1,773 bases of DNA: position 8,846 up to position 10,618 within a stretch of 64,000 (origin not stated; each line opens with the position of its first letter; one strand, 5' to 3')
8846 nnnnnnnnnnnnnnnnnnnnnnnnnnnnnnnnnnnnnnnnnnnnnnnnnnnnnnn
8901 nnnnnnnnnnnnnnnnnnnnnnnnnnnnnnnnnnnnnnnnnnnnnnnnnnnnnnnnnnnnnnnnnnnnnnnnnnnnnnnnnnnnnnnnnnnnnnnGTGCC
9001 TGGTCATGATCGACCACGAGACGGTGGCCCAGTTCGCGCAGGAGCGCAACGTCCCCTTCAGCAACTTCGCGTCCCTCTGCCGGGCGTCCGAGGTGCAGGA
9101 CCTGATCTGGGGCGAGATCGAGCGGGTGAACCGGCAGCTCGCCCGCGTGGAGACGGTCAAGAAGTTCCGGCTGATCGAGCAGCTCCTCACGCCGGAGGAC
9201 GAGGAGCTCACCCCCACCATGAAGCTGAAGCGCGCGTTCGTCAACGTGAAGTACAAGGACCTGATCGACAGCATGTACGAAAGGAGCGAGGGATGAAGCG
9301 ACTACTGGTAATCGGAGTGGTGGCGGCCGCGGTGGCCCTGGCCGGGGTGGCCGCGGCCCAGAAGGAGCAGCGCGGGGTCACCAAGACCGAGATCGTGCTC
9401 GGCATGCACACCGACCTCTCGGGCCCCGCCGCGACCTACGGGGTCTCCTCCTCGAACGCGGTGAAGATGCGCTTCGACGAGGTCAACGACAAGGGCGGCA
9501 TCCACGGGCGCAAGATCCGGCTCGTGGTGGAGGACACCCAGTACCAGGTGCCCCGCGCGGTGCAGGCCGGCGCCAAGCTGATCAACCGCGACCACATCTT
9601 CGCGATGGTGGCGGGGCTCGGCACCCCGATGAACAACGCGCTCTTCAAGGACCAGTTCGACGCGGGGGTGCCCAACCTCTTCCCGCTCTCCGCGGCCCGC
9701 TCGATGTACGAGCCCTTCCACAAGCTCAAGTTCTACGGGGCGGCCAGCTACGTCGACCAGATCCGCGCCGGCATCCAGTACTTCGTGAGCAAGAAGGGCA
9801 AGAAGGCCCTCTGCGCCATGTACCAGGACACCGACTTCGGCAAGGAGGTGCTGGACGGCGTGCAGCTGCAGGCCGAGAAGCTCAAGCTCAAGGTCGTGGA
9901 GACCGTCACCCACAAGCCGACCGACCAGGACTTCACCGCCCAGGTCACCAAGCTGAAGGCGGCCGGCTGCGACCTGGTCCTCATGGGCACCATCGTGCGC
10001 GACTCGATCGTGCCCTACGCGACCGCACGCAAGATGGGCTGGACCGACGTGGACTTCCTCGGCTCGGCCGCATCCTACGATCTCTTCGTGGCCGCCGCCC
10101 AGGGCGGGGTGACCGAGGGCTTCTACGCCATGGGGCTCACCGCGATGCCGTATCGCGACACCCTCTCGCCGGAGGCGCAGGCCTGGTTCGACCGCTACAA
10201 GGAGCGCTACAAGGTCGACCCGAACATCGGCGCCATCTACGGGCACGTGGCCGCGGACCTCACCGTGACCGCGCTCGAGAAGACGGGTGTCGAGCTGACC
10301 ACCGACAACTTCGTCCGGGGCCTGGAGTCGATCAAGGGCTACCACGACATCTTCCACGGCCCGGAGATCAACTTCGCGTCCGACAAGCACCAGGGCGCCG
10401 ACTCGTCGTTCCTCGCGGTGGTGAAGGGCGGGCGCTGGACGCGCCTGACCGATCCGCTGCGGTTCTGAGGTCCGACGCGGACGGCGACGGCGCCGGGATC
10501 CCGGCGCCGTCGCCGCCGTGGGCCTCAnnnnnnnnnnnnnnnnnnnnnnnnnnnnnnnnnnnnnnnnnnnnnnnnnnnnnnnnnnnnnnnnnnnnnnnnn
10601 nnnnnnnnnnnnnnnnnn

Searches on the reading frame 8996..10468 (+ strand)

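Call 36: search_protein_families(library=pfam, proteins=[window:8996-10468:+])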
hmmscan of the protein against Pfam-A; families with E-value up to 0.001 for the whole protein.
window:8996-10468:+ (490 aa): 3 families
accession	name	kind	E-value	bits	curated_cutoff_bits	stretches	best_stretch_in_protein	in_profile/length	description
PF13458.12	Peripla_BP_6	-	3.9e-63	214.6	31.7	1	133-479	2-342/343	Periplasmic binding protein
PF13433.12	Peripla_BP_5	-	4.9e-13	49.4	27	1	140-431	8-295/363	Periplasmic binding protein domain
PF01094.35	ANF_receptor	-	4e-05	23.3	25.4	1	153-330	3-183/353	Receptor family ligand binding region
